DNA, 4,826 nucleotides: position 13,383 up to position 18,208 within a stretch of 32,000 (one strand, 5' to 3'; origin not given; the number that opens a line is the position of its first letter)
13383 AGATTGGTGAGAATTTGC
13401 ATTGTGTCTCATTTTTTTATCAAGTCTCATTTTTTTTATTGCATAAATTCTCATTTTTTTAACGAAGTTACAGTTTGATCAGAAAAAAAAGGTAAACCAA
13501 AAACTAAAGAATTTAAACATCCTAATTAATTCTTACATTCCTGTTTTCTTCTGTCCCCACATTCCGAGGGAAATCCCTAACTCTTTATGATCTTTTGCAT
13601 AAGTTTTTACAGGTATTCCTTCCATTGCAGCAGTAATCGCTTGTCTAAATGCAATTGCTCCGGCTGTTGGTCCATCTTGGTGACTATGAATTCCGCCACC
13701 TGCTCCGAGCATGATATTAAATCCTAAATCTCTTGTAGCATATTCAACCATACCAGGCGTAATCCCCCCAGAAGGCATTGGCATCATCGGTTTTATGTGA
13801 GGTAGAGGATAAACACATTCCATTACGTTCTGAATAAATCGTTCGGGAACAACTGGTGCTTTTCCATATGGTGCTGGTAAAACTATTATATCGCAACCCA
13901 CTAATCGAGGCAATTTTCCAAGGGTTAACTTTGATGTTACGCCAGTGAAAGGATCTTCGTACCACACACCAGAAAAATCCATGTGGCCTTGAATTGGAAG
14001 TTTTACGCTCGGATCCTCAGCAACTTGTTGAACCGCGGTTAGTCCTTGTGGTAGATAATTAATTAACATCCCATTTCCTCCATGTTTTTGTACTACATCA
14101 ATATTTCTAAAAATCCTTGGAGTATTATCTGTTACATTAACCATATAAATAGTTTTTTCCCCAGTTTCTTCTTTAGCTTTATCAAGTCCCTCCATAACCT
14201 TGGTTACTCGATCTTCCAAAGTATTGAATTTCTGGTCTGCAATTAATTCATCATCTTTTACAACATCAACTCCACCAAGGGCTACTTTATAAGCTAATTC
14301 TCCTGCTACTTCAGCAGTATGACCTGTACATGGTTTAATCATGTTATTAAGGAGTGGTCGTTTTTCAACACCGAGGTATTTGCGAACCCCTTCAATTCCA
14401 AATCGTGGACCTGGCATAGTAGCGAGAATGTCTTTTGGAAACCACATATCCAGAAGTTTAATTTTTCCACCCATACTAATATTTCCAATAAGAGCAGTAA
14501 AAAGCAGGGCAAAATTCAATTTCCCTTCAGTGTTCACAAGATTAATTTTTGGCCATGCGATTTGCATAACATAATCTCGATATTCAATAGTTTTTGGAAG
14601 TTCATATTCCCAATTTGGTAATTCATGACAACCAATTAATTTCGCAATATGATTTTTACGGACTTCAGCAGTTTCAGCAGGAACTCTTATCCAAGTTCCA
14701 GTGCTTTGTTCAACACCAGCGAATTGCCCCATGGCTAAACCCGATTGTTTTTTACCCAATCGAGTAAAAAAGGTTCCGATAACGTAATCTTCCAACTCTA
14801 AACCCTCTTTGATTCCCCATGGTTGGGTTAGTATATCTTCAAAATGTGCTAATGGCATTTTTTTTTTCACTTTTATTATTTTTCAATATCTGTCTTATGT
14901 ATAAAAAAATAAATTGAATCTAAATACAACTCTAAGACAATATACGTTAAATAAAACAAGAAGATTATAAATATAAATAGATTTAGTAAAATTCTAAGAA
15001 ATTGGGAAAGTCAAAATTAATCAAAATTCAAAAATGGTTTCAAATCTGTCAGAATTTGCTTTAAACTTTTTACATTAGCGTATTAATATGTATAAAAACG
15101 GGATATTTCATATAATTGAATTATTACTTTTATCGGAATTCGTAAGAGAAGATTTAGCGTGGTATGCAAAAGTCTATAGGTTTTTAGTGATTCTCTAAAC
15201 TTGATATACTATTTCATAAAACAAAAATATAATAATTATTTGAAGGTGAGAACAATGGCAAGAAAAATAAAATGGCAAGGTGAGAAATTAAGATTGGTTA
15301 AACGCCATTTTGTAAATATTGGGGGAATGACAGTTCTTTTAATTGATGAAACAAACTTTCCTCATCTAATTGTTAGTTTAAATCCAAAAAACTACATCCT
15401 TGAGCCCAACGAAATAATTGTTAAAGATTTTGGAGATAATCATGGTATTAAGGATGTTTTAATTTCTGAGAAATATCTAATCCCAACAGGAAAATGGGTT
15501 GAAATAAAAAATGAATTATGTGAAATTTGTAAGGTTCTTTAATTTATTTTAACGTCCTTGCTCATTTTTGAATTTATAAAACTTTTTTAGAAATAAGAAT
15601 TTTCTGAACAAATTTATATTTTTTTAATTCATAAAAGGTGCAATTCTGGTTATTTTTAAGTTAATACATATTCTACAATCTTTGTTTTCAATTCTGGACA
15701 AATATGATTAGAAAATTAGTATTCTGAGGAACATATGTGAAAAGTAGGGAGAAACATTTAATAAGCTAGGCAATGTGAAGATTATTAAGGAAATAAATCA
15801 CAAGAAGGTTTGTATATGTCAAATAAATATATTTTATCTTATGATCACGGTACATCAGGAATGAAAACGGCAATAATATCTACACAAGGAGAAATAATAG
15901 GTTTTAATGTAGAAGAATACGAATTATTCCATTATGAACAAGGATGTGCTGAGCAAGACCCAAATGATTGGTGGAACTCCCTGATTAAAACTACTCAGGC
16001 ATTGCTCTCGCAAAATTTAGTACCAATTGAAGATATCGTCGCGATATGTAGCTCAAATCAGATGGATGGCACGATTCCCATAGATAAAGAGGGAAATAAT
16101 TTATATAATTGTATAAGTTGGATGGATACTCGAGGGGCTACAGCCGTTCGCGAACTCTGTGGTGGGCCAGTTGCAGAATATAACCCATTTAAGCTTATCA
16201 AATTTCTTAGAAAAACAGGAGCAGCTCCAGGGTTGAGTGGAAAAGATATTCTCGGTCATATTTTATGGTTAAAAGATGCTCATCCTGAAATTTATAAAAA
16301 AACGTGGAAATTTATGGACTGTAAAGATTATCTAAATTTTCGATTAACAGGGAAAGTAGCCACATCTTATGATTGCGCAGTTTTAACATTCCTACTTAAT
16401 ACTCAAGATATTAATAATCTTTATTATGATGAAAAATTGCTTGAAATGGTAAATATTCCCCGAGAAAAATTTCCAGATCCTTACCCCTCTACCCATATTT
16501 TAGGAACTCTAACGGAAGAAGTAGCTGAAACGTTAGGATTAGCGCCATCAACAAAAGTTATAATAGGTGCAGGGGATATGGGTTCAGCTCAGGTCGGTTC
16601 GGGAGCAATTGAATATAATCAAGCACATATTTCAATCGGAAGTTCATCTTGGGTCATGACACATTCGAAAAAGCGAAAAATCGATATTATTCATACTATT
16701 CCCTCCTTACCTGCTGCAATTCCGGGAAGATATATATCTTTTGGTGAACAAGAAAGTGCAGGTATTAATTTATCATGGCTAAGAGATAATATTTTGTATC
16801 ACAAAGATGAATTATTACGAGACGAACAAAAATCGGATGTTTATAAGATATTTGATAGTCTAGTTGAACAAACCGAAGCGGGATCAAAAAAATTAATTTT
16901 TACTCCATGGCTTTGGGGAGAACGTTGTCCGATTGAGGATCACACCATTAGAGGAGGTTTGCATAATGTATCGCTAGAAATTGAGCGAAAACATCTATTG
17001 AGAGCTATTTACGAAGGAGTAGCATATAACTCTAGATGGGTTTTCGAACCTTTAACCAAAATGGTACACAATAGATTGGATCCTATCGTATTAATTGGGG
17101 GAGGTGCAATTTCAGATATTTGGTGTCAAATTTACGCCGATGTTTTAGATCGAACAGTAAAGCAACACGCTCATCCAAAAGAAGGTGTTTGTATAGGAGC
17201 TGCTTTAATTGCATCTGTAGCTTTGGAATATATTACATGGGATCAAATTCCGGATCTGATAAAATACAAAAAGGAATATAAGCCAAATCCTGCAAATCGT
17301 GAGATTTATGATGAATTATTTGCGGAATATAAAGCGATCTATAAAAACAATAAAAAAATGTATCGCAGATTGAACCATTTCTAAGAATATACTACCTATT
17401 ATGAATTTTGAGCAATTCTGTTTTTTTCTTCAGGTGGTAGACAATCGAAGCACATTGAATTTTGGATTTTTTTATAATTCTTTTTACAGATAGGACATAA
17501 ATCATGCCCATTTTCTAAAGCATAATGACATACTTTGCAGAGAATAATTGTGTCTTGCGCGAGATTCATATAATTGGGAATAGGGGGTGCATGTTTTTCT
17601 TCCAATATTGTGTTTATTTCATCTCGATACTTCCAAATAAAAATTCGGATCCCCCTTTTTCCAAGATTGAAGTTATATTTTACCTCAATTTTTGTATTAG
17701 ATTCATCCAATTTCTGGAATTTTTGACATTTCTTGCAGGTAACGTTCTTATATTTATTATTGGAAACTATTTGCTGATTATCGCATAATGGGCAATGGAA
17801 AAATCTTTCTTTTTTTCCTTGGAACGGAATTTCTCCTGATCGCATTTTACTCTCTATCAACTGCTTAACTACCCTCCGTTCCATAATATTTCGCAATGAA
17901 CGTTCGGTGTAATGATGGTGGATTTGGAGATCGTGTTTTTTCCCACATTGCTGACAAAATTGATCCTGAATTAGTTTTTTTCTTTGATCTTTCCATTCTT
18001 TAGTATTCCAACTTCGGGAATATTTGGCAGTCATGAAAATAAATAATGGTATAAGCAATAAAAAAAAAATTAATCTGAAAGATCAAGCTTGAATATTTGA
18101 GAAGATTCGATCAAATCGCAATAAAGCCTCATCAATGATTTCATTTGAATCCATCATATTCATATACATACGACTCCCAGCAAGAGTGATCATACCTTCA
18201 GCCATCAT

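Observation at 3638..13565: Perfect 64-nt direct repeats, one on the 3' end of the RuBisCO-family gene, bracket about 9.8 kb of accessory DNA (attL/attR-like)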

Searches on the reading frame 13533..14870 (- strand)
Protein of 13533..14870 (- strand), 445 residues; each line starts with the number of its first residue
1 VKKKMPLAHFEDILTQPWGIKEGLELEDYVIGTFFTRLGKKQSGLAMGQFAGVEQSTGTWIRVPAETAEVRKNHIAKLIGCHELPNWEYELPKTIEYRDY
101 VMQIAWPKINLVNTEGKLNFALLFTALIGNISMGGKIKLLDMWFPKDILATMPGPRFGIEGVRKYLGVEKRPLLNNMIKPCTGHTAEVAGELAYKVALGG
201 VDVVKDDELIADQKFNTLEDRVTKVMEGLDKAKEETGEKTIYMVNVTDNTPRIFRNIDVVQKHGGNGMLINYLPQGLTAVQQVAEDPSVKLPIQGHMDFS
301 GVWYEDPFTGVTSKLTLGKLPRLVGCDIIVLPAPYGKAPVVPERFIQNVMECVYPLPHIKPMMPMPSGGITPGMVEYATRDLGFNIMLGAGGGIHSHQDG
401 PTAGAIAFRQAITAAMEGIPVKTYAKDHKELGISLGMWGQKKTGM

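Call 7: search_protein_families(library=pfam, proteins=[window:13533-14870:-], max_evalue=0.01)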
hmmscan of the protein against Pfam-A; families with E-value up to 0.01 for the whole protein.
window:13533-14870:- (445 aa): 2 families
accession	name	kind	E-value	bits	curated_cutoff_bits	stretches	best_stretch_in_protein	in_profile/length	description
PF00016.26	RuBisCO_large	-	1.8e-45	156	30.1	1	158-438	1-299/299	Ribulose bisphosphate carboxylase large chain, catalytic domain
PF02788.21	RuBisCO_large_N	-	0.002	18.8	20.7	1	48-147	33-119/120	Ribulose bisphosphate carboxylase large chain, N-terminal domain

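Call 10: find_encoding_contigs(protein=window:13533-14870:-, flank=10000, max_places=10)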
Protein window:13533-14870:- (445 aa): no gene with exactly this product is on record in the collection.

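Call 12: find_encoding_contigs(protein=window:13533-14858:-, flank=10000, max_places=10)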
Protein window:13533-14858:- (441 aa): 1 contig read that carries it; 1 place shown.
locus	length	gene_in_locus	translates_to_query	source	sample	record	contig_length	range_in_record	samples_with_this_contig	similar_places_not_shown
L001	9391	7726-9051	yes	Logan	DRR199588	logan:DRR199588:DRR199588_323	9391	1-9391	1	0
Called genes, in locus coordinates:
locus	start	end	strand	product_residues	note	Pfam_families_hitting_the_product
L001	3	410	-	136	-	?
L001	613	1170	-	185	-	PF01661:Macro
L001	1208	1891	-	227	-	PF13248:Zn_ribbon_3 (weak), PF04525:LOR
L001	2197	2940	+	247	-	PF08279:HTH_11 (weak)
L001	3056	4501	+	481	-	PF00202:Aminotran_3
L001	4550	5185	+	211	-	PF18912:DZR_2 (faint)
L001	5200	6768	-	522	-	PF00370:FGGY_N, PF02782:FGGY_C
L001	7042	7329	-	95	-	-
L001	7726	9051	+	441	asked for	PF00016:RuBisCO_large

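Call 16: find_related_loci(query=window:13533-14858:-, collection=genome_contigs, flank=10000)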
Query window:13533-14858:- (441 aa) in genome_contigs; peptide patterns used: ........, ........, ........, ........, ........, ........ (x = any residue, [..] = any of these).
446 stretches matched a pattern; 425 encode a relative of the query (tblastn E <= 1e-3); the best 80 are kept; 80 distinct loci.
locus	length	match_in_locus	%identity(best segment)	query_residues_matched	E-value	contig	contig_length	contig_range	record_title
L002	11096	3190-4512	93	1-441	0e+0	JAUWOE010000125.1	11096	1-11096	MAG: Promethearchaeum sp. isolate CSMAG_2442 CSMAG_2442_k141_972326_length_11096_cov_7.4861, whole genome shotgun sequen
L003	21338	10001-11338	79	1-441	0e+0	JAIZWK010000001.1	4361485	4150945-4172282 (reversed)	MAG: Candidatus Harpocratesius repetitus isolate FW102 FWG169_LokiFW102v12_contig001_4361485bp, whole genome shotgun seq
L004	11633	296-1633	77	1-441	0e+0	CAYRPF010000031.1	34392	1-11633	MAG TPA_asm: uncultured archaeon isolate binchicken_co256_1 genome assembly, contig: NODE_1865_length_34392_cov_7.309258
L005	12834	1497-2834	79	1-441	0e+0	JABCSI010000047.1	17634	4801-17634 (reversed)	MAG: Promethearchaeota archaeon isolate HM1_B6_4 NODE_1366_length_17634_cov_0.574399, whole genome shotgun sequence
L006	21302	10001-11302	59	7-439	6e-178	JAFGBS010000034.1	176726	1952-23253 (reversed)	MAG: Promethearchaeota archaeon isolate Zod_Metabat.1044 k87_14875926, whole genome shotgun sequence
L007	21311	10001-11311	53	2-441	1e-156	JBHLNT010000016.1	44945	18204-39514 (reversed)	MAG: Promethearchaeota archaeon isolate DZ2S.378 DZ2S.378@2119, whole genome shotgun sequence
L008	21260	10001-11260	54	11-434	4e-155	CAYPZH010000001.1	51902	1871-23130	MAG TPA_asm: uncultured Actinomycetota bacterium isolate binchicken_co7_176 genome assembly, contig: NODE_1139_length_51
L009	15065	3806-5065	54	11-434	3e-154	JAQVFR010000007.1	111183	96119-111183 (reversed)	MAG: Actinomycetota bacterium isolate STE_163 NODE_244_length_111183_cov_6.279490_Sandtown_E, whole genome shotgun seque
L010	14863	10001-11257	53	18-441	1e-153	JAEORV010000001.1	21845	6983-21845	MAG: Promethearchaeota archaeon isolate Yap150.bin8.212 contig-145_4682, whole genome shotgun sequence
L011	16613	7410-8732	89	1-441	0e+0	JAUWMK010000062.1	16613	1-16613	MAG: Promethearchaeum sp. isolate CSMAG_2396 CSMAG_2396_k141_382824_length_16613_cov_6.0000, whole genome shotgun sequen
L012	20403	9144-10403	53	11-434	6e-151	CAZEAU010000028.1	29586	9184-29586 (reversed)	MAG TPA_asm: uncultured Actinomycetota bacterium isolate binchicken_co39_260 genome assembly, contig: NODE_3761_length_2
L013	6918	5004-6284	52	8-438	1e-150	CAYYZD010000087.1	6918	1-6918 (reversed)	MAG TPA_asm: uncultured archaeon isolate binchicken_co6_428 genome assembly, contig: NODE_14286_length_6918_cov_6.931225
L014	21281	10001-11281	51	1-434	2e-149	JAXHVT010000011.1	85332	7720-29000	MAG: Actinomycetota bacterium isolate MAG84_tar_biofilm MAG84_11, whole genome shotgun sequence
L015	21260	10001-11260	53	11-434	3e-149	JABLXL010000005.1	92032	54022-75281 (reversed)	MAG: Actinomycetota bacterium isolate Ch49 contig5, whole genome shotgun sequence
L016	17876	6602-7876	52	10-438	5e-149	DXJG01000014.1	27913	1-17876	MAG TPA_asm: Candidatus Baldrarchaeota archaeon isolate MAG_95 contig_17454, whole genome shotgun sequence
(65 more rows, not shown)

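Call 32: search_protein_families(library=phrogs, proteins=[L011:8813-12310:-, L011:12834-14684:+, L011:15068-15742:-, L011:5132-7099:-], max_evalue=0.1)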
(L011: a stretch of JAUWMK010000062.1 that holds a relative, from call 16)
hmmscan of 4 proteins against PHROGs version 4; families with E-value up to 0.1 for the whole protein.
L011:8813-12310:- (1165 aa): 0 families

L011:12834-14684:+ (616 aa): 3 families
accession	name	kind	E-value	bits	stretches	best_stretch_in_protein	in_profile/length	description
phrog_6688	-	unknown function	4.8e-21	76.1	2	38-153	512-627/681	-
phrog_21719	-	unknown function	4.4e-06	26.4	1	40-131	66-152/554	-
phrog_3631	-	unknown function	0.039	14.9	0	189-228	5-44/77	-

L011:15068-15742:- (224 aa): 0 families

L011:5132-7099:- (655 aa): 1 family
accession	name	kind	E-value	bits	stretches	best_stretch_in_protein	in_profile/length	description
phrog_21694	-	head and packaging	0.076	13.9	0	577-620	19-62/66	Hoc-like head decoration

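Call 33: search_protein_families(library=ncbifam, proteins=[L011:8813-12310:-, L011:15068-15742:-, L011:5132-7099:-, window:13533-14858:-], max_evalue=0.1)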
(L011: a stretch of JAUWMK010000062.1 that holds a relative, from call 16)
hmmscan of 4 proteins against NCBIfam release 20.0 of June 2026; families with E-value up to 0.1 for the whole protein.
L011:8813-12310:- (1165 aa): 0 families

L011:15068-15742:- (224 aa): 0 families

L011:5132-7099:- (655 aa): 0 families

window:13533-14858:- (441 aa): 6 families
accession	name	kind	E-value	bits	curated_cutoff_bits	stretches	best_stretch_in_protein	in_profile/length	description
NF007095.0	PRK09549.1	equivalog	5.1e-89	298.6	409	1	50-438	27-405/407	2,3-diketo-5-methylthiopentyl-1-phosphate enolase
TIGR03332.1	salvage_mtnW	equivalog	2.2e-78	263.7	513.6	1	51-435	27-407/407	2,3-diketo-5-methylthiopentyl-1-phosphate enolase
TIGR03326.1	rubisco_III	equivalog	1.5e-69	234.9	497.45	1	48-434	36-426/426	type III ribulose-bisphosphate carboxylase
NF003252.0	PRK04208.1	subfamily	1.4e-64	218.3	438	1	49-438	52-459/468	ribulose-bisphosphate carboxylase large subunit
NF042437.1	OxoIsoapPDcar_OiaX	equivalog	4.5e-52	177.2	700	1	46-435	19-412/412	3-oxo-isoapionate-4-phosphate decarboxylase OiaX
NF010002.0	PRK13475.1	equivalog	9.2e-38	130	489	1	91-433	74-439/459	ribulose-bisphosphate carboxylase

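Call 35: search_protein_families(library=pfam, proteins=[L011:8813-12310:-, L011:15068-15742:-, L011:5132-7099:-], max_evalue=0.01)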
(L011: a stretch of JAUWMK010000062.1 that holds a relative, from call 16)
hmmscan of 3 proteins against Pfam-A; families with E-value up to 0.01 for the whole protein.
L011:8813-12310:- (1165 aa): 0 families

L011:15068-15742:- (224 aa): 0 families

L011:5132-7099:- (655 aa): 1 family
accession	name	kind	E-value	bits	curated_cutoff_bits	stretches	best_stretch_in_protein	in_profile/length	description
PF03732.24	Retrotrans_gag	-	0.0093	16.6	24.1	0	526-552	49-75/97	Retrotransposon gag protein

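Call 56: find_related_loci(query=window:13533-14858:-, collection=metagenome_contigs, flank=10000)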
Query window:13533-14858:- (441 aa) in metagenome_contigs; peptide patterns used: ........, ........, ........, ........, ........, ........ (x = any residue, [..] = any of these).
600 stretches matched a pattern (row limit reached: there are more); 568 encode a relative of the query (tblastn E <= 1e-3); the best 80 are kept; 80 distinct loci.
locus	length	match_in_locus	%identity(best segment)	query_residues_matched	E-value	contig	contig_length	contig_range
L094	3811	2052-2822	96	1-257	7e-175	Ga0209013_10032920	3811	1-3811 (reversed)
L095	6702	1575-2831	54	18-441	2e-160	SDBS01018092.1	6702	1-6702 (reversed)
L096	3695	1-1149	60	58-439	3e-163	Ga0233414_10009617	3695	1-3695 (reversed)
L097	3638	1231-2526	54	7-441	2e-162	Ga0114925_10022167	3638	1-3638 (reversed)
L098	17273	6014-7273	54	18-441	5e-156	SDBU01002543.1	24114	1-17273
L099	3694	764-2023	54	18-441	7e-162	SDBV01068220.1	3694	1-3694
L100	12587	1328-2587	54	11-434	2e-154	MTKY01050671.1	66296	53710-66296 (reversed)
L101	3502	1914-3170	52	18-441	3e-160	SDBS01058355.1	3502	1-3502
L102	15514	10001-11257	53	18-441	1e-153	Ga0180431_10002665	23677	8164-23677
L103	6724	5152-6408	54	11-434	1e-153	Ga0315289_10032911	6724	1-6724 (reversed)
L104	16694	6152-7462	52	2-441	3e-153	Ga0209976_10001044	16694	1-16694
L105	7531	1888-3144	54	11-434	3e-153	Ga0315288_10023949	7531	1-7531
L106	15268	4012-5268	54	11-434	4e-153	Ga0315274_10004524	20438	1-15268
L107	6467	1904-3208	52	2-439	5e-153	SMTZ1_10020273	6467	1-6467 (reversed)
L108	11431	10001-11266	54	8-434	6e-152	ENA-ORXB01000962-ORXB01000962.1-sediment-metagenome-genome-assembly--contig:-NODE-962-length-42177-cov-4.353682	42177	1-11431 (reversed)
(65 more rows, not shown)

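Call 105: search_protein_families(library=padloc, proteins=[L011:8813-12310:-, L011:12834-14684:+, L011:15068-15742:-], max_evalue=0.01)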
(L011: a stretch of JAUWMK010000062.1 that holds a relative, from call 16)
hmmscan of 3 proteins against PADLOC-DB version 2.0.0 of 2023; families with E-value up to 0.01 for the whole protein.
L011:8813-12310:- (1165 aa): 0 families

L011:12834-14684:+ (616 aa): 0 families

L011:15068-15742:- (224 aa): 0 families

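Call 109: search_solved_structures(query=L011:8813-12310:-, max_evalue=1)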
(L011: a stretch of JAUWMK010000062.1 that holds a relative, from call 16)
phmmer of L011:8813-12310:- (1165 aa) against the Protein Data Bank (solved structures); distinct sequences matched with E-value up to 1: 3.
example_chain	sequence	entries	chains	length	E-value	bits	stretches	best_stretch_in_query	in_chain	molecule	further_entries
7q58_A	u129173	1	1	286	5.3e-07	30.9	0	372-409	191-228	SAKe6BR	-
8pjy_A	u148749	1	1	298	0.00078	20.5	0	369-411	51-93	SAKe6EEref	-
8pjq_A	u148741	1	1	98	0.39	11.5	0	372-411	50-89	SAKe2BE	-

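Call 114: find_related_loci(query=L011:8813-12310:-, collection=viral_contigs, flank=10000)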
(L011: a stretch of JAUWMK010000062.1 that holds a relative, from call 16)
Query L011:8813-12310:- (1165 aa) in viral_contigs; peptide patterns used: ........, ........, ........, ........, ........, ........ (x = any residue, [..] = any of these).
3 stretches matched a pattern, but none encodes a relative of the query by tblastn (E <= 1e-3).

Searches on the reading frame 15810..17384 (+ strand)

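Call 8: search_protein_families(library=pfam, proteins=[window:15810-17384:+], max_evalue=0.01)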
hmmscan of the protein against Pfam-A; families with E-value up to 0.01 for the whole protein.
window:15810-17384:+ (524 aa): 2 families
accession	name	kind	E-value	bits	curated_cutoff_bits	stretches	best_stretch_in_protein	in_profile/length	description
PF00370.27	FGGY_N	-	1.4e-50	172.6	28.8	1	7-263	1-245/245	FGGY family of carbohydrate kinases, N-terminal domain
PF02782.22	FGGY_C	-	1.1e-29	104.1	27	1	274-471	3-197/198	FGGY family of carbohydrate kinases, C-terminal domain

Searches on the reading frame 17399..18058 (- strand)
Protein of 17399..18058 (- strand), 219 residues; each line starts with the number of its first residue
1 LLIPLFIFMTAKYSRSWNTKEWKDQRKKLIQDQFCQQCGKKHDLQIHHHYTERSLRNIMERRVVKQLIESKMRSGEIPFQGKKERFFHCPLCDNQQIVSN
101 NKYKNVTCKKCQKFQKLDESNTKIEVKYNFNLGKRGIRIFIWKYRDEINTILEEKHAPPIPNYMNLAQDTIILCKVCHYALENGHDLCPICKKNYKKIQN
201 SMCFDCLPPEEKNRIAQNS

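Call 8: search_protein_families(library=pfam, proteins=[window:17399-18058:-], max_evalue=0.01)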
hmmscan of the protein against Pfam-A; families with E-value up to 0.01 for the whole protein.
window:17399-18058:- (219 aa): 3 families
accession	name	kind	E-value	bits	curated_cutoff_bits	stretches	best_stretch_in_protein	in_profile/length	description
PF18912.6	DZR_2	-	1e-06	28.9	27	1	174-213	10-49/56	Double zinc ribbon domain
PF03110.19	SBP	-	0.00063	20.4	27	0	31-62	38-68/75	SBP domain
PF12773.13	DZR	-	0.0059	17.2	27.3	0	173-206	14-44/45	Double zinc ribbon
